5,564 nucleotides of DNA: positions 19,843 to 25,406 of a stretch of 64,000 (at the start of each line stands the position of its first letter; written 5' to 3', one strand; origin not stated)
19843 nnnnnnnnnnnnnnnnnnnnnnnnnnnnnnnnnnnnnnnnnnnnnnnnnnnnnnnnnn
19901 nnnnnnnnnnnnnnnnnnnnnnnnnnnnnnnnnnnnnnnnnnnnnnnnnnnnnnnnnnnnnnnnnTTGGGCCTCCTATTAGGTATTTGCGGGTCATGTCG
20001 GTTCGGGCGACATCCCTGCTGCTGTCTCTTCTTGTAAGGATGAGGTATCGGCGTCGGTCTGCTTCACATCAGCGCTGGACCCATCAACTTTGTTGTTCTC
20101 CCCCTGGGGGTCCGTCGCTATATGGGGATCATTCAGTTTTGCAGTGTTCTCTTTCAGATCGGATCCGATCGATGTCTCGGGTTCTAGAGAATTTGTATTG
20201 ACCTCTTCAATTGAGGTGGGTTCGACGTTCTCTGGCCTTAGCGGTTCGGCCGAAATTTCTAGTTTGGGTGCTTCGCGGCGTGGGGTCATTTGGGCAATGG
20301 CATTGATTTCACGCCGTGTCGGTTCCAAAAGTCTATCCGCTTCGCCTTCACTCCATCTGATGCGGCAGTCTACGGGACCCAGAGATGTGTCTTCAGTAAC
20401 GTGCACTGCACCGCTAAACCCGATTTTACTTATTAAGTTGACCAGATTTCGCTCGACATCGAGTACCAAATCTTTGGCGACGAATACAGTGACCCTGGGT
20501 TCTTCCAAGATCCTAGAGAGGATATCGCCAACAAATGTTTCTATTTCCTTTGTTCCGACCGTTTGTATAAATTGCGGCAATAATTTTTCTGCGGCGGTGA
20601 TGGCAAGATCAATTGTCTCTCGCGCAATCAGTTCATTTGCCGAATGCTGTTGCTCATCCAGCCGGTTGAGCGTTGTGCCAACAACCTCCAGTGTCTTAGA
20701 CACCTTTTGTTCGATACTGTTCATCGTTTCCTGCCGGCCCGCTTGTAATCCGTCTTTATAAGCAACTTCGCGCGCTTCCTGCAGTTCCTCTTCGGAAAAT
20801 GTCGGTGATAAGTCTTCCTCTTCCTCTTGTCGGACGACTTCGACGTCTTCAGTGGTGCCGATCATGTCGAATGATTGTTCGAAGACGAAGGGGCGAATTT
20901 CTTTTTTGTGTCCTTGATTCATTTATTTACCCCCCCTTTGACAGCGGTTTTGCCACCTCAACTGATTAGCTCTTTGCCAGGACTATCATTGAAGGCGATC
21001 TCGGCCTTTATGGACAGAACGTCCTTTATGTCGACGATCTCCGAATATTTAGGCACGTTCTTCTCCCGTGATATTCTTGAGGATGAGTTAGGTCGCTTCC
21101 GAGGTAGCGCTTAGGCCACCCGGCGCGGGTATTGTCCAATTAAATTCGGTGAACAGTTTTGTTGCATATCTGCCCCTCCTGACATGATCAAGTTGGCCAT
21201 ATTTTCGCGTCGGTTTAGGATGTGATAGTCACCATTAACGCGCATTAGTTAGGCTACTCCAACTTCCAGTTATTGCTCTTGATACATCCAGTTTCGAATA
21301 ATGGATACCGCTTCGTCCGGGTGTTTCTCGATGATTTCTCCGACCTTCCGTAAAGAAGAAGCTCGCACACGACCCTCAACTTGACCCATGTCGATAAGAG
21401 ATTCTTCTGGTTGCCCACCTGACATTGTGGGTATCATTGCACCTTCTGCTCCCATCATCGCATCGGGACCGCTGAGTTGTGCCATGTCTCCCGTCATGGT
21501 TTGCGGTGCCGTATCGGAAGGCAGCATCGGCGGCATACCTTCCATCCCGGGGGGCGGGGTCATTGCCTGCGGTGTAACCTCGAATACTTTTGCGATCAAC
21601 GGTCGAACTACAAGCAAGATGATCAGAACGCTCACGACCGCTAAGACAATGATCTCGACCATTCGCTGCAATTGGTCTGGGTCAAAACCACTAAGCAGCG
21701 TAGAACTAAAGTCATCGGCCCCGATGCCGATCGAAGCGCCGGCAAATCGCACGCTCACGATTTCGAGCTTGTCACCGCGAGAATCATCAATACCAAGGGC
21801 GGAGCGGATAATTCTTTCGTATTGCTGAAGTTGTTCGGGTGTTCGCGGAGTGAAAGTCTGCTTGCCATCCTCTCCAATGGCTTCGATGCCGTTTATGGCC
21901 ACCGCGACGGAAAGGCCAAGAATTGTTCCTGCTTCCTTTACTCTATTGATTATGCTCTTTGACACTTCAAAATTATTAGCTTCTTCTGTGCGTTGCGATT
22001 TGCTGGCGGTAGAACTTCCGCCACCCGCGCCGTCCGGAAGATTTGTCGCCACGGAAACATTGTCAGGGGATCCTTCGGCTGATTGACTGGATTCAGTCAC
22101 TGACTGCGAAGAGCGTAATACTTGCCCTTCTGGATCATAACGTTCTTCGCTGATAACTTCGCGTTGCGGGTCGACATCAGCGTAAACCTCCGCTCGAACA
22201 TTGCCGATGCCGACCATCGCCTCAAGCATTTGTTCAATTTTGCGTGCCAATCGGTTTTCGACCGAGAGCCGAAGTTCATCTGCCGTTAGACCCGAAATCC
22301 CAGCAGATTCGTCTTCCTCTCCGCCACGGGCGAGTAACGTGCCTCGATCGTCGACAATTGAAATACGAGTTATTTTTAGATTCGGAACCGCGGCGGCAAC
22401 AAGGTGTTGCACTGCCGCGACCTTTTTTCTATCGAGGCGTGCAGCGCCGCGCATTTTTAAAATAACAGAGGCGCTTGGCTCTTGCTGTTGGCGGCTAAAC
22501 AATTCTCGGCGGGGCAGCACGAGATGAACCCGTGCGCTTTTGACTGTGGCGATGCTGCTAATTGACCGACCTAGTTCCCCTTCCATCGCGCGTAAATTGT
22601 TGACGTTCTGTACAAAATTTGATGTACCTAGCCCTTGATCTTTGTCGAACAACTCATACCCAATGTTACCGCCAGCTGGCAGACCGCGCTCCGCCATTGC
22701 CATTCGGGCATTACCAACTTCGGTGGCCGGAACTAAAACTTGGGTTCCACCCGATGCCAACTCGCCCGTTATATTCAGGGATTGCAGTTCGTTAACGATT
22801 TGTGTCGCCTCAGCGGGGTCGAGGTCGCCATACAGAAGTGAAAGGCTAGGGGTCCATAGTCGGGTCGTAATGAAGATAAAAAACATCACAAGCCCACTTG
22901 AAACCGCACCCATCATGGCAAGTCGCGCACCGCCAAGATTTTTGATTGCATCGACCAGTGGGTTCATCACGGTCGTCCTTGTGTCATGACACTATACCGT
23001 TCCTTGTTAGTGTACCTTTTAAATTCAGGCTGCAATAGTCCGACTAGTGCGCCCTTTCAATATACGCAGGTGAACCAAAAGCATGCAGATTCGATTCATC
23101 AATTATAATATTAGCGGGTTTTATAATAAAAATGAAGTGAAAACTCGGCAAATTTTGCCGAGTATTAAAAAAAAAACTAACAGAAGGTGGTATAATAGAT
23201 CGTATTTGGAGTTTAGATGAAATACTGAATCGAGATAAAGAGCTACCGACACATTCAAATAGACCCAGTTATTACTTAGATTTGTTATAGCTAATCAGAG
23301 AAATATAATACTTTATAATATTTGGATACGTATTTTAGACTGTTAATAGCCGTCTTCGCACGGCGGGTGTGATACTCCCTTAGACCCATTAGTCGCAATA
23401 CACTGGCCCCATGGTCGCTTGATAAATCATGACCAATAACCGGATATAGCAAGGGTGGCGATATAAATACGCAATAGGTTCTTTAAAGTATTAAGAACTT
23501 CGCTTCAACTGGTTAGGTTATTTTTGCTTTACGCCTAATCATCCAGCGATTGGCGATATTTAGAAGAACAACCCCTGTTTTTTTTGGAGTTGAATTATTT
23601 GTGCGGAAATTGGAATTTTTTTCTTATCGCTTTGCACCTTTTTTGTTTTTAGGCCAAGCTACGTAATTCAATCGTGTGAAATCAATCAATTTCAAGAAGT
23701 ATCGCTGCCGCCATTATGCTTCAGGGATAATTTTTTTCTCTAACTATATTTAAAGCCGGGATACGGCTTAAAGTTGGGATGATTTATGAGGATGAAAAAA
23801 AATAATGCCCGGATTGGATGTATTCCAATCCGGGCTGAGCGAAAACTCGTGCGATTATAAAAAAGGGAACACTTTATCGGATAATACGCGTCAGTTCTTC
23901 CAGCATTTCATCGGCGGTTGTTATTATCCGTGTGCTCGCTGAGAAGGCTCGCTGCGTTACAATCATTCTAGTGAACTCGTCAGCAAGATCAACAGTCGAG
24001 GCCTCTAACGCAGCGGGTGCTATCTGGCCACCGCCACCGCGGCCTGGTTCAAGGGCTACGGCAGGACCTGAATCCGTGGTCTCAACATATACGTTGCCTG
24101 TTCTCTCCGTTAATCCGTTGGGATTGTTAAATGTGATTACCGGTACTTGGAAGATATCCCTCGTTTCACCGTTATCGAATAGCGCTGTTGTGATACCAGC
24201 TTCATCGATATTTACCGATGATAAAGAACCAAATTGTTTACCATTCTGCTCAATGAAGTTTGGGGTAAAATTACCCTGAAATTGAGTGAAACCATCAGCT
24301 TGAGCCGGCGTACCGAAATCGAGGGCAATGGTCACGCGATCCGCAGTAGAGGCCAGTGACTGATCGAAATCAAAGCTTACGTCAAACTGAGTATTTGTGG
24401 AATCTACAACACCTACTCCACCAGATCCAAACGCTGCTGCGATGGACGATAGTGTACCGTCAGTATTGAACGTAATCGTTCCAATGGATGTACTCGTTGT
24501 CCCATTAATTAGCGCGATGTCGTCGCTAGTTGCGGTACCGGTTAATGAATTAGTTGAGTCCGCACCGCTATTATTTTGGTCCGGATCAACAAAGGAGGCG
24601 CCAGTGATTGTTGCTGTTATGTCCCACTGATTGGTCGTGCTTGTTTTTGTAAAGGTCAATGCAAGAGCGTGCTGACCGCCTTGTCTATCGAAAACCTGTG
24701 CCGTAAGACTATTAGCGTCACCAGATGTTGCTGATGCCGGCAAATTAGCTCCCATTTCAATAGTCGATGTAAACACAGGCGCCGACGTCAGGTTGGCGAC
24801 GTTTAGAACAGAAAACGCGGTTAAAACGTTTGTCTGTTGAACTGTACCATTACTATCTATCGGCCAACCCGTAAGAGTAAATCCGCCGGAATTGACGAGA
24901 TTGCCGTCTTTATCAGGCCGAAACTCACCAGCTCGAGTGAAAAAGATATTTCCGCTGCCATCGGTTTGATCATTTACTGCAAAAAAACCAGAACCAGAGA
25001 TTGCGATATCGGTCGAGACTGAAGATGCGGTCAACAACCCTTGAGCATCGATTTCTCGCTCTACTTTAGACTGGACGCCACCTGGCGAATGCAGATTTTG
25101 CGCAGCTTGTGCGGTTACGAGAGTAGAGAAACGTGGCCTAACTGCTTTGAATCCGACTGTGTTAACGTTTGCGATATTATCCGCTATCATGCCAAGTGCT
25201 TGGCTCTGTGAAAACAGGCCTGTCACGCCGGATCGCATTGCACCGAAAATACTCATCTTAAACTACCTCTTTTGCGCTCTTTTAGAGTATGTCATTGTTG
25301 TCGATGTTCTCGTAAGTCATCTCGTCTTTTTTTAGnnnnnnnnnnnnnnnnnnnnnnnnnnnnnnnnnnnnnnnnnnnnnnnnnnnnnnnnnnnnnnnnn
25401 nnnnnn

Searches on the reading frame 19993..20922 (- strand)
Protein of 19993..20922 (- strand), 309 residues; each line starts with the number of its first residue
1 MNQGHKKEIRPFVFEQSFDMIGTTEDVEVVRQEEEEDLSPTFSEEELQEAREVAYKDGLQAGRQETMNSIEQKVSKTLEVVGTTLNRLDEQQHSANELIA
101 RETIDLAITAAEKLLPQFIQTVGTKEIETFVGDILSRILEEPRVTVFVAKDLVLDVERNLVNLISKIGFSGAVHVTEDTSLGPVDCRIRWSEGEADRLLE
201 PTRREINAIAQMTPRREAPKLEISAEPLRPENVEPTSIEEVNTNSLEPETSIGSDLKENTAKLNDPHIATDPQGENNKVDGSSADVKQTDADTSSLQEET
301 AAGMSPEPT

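Call 5: search_protein_families(library=ncbifam, proteins=[window:19993-20922:-])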
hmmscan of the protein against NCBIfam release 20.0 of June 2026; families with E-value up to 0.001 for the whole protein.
window:19993-20922:- (309 aa): 8 families
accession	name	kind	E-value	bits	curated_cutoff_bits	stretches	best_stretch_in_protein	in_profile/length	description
NF004692.0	PRK06032.1-3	equivalog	2.9e-28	99.2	235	1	23-209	26-215/244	flagellar assembly protein H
NF004690.0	PRK06032.1-1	equivalog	5.6e-17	62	201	1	45-194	31-180/209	flagellar assembly protein H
NF004693.0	PRK06032.1-4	equivalog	1.7e-11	44.4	288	1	9-196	6-182/216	flagellar assembly protein H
NF004691.0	PRK06032.1-2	equivalog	5.1e-10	39.5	179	1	7-196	4-185/205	flagellar assembly protein H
TIGR03825.1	FliH_bacil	equivalog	2.3e-07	30.6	148.9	1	43-194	82-228/255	flagellar assembly protein FliH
NF004266.1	PRK05687.1-1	equivalog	5.2e-07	29.4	260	1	27-202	46-217/230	flagellar assembly protein FliH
NF004270.2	PRK05687.2-1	equivalog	3.6e-06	26.7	180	1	43-200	59-212/223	flagellar assembly protein FliH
NF005198.1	PRK06669.1-3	equivalog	5.2e-05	22.6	200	1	43-195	127-278/299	flagellar assembly protein FliH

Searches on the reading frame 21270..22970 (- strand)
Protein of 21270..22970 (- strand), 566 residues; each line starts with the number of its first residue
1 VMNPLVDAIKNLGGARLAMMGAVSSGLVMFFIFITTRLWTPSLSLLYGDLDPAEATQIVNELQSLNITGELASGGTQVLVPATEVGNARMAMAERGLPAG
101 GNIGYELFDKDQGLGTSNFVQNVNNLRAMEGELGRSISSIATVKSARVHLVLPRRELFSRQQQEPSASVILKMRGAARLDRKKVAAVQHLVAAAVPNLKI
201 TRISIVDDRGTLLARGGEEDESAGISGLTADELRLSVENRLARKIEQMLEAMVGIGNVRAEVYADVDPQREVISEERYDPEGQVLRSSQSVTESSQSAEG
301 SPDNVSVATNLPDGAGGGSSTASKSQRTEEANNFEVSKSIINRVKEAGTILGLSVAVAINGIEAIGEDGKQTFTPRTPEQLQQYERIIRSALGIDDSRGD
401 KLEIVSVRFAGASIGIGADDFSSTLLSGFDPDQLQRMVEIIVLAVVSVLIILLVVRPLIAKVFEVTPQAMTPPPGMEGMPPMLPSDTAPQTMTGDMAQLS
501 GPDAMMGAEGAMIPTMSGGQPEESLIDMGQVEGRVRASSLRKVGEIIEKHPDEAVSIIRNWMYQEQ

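Call 5: search_protein_families(library=ncbifam, proteins=[window:21270-22970:-])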
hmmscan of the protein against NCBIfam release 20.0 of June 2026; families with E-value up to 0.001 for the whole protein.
window:21270-22970:- (566 aa): 2 families
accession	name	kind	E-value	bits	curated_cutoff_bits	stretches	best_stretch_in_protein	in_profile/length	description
TIGR00206.1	fliF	equivalog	2.6e-74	251.1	129.75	1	20-465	27-488/555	flagellar basal-body MS-ring/collar protein FliF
TIGR02544.1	III_secr_YscJ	equivalog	5.8e-18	65.3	161.95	1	31-206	7-184/193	type III secretion system inner membrane ring lipoprotein SctJ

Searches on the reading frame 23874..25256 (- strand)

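Call 4: search_protein_families(library=ncbifam, proteins=[window:23874-25256:-])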
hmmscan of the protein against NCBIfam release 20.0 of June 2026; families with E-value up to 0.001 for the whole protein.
window:23874-25256:- (460 aa): 24 families
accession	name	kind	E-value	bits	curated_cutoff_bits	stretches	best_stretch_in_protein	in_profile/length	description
NF004242.0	PRK05682.2-1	equivalog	4.6e-100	335.4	365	1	1-459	1-421/422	flagellar hook protein FlgE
NF040922.1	flgE_Caulobact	equivalog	6.8e-89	299.2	750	2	184-460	244-505/505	flagellar hook protein FlgE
TIGR03506.1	FlgEFG_subfam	subfamily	4.7e-85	286.4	70.25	2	6-271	2-268/351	flagellar hook-basal body complex protein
NF004243.1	PRK05682.2-2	equivalog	7.9e-80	268.9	801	2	1-257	1-268/420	flagellar hook protein FlgE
NF004241.1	PRK05682.1-5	equivalog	1.3e-65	222.3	469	1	6-460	4-446/446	flagellar hook protein FlgE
NF004238.1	PRK05682.1-1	equivalog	2.6e-65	221.3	400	1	8-455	4-410/414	flagellar hook protein FlgE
NF005286.1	PRK06803.1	equivalog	2.1e-52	178.6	467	2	10-240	6-237/402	flagellar hook protein FlgE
NF004240.1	PRK05682.1-4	equivalog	4.6e-51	174.5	472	1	12-448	8-432/443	flagellar hook protein FlgE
TIGR02489.1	flgE_epsilon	equivalog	4e-50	171.1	412.85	2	183-456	484-715/719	flagellar hook protein FlgE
NF009278.1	PRK12636.1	equivalog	2.3e-48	165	350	2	324-457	127-260/263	flagellar basal body rod protein FlgG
TIGR02488.1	flgG_G_neg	equivalog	5.3e-43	147.4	252.75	2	346-456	145-256/259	flagellar basal-body rod protein FlgG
NF009279.0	PRK12637.1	equivalog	4.2e-38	131.2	663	2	293-455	314-469/473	flagellar hook protein FlgE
TIGR02490.1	flgF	equivalog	1.4e-37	129.4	178.5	1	9-438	3-217/218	flagellar basal-body rod protein FlgF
NF009456.0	PRK12816.1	equivalog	1e-33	117.1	416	2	347-453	150-257/264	flagellar basal body rod protein FlgG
NF004495.0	PRK05841.1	equivalog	1e-25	90.4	857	2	336-455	468-598/603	flagellar hook protein FlgE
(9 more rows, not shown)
